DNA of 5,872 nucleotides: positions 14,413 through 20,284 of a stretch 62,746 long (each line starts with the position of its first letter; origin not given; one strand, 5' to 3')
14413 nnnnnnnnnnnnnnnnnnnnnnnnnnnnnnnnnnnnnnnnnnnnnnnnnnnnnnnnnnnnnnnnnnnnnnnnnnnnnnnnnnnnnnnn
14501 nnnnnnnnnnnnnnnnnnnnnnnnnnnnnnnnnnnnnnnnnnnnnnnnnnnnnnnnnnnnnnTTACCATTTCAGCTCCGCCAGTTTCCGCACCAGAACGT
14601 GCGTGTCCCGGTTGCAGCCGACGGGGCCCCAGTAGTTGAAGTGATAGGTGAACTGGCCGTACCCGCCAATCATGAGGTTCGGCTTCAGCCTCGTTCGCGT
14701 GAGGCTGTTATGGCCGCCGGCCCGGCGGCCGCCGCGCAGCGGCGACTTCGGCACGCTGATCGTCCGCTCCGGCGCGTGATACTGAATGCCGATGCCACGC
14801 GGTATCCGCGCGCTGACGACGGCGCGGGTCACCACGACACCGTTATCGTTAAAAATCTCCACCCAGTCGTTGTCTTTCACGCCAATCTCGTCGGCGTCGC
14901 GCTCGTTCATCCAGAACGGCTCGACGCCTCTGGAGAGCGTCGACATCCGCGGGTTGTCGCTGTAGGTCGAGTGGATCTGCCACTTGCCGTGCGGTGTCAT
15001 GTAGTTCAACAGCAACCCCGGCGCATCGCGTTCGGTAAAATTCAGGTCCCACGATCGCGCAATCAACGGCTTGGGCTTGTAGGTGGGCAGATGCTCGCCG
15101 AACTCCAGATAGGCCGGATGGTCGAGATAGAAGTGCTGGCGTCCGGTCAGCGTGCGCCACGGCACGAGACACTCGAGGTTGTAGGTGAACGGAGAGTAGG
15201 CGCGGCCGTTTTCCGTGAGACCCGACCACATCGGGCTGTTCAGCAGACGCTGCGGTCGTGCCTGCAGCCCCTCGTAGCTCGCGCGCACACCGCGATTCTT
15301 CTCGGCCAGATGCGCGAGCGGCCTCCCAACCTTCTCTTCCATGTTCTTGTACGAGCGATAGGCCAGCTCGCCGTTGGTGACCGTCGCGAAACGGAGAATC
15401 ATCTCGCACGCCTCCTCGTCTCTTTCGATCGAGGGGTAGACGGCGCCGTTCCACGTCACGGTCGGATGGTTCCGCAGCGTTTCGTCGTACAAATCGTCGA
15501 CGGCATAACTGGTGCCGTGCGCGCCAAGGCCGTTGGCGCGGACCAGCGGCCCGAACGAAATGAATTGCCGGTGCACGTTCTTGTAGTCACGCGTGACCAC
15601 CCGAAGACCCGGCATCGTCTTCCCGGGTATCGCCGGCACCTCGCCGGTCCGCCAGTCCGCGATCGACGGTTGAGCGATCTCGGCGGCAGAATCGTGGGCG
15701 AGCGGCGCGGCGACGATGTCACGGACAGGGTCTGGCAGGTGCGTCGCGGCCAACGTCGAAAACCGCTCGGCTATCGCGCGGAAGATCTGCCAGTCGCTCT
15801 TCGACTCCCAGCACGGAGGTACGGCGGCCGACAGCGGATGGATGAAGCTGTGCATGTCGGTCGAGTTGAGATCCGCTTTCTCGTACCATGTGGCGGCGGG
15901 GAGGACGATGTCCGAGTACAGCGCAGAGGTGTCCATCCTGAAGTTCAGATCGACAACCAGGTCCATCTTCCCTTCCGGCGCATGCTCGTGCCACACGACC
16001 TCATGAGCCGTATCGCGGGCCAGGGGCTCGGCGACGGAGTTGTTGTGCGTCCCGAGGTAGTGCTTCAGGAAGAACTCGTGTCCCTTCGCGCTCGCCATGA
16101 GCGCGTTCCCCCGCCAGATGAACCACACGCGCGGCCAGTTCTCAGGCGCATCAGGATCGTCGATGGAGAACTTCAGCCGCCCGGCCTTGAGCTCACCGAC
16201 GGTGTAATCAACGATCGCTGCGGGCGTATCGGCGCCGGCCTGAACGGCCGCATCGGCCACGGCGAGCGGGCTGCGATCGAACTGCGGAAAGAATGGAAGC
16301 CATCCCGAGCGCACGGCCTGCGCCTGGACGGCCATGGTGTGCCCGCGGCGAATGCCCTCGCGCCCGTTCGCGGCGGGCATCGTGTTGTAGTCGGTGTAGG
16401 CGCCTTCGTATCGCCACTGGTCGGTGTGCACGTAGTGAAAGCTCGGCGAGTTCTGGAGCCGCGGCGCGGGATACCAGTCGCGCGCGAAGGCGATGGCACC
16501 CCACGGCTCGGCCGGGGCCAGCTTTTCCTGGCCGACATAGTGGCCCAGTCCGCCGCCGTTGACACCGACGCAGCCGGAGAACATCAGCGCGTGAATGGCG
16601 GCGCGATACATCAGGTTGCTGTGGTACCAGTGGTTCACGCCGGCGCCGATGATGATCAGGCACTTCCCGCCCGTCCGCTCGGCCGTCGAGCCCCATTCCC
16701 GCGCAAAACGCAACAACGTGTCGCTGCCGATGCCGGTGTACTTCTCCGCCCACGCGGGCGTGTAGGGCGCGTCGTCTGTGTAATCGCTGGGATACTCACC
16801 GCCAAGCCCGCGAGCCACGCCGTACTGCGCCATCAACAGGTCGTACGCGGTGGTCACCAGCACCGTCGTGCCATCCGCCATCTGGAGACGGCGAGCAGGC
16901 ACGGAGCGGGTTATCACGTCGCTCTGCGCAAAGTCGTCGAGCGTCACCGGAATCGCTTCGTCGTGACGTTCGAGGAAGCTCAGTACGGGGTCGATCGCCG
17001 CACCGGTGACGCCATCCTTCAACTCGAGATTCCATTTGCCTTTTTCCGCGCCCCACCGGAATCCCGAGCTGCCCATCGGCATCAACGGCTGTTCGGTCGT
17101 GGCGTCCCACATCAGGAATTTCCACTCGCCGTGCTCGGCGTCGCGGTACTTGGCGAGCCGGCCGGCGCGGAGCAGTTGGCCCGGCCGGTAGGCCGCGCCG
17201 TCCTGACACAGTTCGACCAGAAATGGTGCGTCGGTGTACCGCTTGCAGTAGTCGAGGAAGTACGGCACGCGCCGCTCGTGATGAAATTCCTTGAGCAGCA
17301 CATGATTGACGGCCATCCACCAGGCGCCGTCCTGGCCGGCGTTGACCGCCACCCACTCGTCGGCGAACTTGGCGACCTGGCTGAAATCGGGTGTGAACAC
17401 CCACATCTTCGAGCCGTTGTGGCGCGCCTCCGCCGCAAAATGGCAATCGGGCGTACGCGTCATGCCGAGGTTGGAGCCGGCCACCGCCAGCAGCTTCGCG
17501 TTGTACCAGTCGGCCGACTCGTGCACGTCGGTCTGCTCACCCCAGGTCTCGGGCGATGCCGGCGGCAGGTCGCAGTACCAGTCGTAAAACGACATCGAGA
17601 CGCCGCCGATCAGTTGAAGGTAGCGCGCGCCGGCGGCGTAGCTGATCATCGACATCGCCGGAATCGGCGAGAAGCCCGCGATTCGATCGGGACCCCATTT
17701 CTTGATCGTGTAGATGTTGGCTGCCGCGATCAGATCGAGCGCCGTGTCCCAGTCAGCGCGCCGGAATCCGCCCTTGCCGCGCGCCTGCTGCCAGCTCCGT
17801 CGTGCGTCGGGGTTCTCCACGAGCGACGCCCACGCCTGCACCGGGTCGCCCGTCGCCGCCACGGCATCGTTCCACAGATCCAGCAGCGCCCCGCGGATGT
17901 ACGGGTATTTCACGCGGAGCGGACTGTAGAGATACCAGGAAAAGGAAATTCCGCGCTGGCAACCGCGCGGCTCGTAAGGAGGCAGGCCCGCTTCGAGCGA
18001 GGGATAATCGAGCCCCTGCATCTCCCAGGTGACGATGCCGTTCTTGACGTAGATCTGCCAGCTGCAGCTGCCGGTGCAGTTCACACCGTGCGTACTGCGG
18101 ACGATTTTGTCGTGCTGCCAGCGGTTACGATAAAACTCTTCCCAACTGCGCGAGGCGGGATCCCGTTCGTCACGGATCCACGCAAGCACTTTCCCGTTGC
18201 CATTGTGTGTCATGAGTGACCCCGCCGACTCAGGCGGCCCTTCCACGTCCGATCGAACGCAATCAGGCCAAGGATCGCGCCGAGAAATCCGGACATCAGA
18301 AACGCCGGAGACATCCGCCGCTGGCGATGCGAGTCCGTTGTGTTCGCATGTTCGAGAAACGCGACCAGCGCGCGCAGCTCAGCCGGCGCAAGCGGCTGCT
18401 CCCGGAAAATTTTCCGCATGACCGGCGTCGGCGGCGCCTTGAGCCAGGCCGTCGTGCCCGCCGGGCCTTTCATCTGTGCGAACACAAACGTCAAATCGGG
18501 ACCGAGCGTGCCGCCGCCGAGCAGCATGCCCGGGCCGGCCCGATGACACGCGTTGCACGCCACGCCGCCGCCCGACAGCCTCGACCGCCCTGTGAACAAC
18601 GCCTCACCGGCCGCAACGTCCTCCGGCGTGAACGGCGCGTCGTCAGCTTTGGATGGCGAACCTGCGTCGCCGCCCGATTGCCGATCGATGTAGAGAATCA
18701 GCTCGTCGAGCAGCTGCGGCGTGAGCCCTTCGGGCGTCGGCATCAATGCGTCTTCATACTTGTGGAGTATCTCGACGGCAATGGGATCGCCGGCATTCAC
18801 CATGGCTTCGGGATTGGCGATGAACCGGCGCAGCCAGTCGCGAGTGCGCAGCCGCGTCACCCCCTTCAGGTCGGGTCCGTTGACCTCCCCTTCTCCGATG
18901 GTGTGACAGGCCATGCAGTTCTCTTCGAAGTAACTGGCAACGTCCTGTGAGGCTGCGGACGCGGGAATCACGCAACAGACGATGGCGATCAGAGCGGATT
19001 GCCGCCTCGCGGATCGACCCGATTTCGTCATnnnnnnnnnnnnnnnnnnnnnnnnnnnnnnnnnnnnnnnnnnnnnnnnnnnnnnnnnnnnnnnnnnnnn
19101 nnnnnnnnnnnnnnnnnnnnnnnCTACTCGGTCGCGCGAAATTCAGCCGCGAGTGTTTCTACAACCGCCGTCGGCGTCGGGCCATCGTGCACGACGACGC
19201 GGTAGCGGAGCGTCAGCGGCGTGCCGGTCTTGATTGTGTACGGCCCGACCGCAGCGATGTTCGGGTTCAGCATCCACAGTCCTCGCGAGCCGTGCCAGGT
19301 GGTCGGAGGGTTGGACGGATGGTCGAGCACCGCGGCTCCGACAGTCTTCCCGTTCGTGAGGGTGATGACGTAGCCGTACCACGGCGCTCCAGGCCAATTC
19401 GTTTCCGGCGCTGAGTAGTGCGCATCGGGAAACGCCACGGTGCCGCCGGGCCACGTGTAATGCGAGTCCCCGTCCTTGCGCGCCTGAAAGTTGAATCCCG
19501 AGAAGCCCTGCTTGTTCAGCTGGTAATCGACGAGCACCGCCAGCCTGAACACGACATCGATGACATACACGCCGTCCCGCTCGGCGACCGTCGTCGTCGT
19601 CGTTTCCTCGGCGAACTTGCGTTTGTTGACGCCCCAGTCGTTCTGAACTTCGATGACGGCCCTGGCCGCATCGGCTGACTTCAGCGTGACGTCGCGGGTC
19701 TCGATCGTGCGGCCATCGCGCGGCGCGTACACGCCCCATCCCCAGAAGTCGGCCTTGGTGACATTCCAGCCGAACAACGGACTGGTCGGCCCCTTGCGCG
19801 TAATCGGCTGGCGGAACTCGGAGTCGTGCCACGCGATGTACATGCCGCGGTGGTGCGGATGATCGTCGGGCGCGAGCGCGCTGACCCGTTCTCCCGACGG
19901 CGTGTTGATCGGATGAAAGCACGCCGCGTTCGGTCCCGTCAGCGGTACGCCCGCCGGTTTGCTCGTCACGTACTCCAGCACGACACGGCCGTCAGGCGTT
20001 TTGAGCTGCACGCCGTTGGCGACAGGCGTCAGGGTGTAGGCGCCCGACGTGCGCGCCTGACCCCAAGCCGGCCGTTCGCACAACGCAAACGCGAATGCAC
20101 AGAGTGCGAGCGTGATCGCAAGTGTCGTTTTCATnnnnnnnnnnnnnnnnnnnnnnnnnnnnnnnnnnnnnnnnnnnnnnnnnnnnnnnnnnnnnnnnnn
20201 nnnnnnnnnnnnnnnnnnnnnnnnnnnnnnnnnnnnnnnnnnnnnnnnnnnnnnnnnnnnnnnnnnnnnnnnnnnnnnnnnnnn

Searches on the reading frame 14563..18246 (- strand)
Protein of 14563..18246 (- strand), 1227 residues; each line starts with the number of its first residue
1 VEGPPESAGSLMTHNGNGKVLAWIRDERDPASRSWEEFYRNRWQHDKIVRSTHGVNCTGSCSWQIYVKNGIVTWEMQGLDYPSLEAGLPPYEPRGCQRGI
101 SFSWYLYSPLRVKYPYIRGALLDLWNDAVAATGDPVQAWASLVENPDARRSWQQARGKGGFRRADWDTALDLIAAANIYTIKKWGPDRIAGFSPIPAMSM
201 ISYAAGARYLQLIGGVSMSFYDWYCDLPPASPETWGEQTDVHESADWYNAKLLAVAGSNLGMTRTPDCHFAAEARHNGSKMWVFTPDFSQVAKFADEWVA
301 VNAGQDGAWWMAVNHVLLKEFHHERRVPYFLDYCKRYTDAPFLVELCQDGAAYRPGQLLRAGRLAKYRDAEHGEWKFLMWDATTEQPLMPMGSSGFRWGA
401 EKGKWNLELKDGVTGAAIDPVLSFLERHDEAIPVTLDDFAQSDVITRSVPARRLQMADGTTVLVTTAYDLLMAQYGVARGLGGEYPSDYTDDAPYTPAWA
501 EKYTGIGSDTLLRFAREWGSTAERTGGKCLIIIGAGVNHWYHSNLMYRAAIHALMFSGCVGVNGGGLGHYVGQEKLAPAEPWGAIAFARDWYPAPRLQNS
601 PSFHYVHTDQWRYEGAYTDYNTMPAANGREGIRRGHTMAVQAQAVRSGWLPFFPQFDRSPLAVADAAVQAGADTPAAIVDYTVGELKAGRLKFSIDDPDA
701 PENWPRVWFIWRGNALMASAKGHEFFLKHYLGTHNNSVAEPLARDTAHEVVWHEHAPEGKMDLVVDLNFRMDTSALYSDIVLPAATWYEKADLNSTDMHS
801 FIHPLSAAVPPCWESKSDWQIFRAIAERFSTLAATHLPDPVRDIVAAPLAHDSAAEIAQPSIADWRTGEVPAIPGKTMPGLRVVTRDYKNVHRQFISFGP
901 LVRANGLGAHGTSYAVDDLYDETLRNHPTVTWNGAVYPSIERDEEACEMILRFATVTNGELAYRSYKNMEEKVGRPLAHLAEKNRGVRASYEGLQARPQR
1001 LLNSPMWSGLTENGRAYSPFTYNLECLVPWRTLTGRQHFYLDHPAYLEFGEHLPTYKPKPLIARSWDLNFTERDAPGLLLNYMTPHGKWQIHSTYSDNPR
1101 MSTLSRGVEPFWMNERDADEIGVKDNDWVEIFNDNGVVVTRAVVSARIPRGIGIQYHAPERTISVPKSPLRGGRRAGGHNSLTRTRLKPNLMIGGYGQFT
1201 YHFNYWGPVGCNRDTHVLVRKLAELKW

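Call 10: search_protein_families(library=pfam, proteins=[window:14563-18246:-], max_evalue=0.00001)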
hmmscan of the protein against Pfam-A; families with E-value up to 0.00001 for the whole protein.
window:14563-18246:- (1227 aa): 2 families
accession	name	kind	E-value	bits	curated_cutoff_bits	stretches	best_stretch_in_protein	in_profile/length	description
PF00384.28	Molybdopterin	-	4.6e-59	200.7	24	1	111-828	1-353/353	Molybdopterin oxidoreductase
PF01568.27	Molydop_binding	-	1.4e-18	67.4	26.8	1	1080-1190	1-100/110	Molydopterin dinucleotide binding domain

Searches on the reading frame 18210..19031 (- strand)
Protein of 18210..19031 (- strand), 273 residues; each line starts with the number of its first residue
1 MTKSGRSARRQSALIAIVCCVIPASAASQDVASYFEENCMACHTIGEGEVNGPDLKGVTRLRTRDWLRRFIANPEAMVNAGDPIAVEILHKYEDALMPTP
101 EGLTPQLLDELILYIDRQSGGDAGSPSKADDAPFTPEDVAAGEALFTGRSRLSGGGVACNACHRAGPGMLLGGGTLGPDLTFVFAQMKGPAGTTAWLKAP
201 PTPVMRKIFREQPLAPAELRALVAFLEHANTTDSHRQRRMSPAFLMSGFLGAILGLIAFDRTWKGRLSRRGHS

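Call 10: search_protein_families(library=pfam, proteins=[window:18210-19031:-], max_evalue=0.00001)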
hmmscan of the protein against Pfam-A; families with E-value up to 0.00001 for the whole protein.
window:18210-19031:- (273 aa): 2 families
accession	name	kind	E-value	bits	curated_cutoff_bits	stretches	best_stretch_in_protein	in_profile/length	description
PF00034.26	Cytochrom_C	-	2.3e-12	48.5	21.3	1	33-116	6-87/90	Cytochrome c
PF13442.11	Cytochrome_CBB3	-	6.7e-07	30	27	0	29-77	4-48/68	Cytochrome C oxidase, cbb3-type, subunit III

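Call 86: search_protein_families(library=ncbifam, proteins=[window:18210-19031:-], max_evalue=0.00001)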
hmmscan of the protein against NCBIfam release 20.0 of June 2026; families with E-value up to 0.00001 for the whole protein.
window:18210-19031:- (273 aa): 3 families
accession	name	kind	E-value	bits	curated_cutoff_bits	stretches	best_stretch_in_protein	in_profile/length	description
TIGR04485.1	thiosulf_SoxX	equivalog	7.7e-11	42.6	61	0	38-79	4-50/78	sulfur oxidation c-type cytochrome SoxX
TIGR02603.1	CxxCH_TIGR02603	domain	7.6e-10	38.9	68.15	1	34-80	9-56/134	putative heme-binding domain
NF050122.1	bc1_QcrC_actin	exception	1.8e-06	27.4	200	0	102-234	101-216/253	cytochrome bc1 complex diheme cytochrome c subunit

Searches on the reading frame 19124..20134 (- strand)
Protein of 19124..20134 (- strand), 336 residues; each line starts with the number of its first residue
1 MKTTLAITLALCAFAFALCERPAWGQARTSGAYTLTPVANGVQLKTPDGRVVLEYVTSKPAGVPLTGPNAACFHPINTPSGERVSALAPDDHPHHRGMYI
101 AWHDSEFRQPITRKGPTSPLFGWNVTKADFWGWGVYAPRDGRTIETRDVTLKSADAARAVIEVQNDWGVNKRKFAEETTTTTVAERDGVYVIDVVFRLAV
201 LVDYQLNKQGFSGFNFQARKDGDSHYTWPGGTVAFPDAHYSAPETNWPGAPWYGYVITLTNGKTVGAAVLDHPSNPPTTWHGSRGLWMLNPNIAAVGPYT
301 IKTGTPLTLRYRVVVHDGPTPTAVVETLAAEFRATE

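Call 10: search_protein_families(library=pfam, proteins=[window:19124-20134:-], max_evalue=0.00001)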
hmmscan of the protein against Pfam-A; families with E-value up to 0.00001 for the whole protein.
window:19124-20134:- (336 aa): 1 family
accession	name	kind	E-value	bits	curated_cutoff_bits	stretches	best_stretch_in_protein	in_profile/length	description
PF14100.11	DUF6807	-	4.6e-38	131.8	27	1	48-329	7-269/270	Family of unknown function (DUF6807)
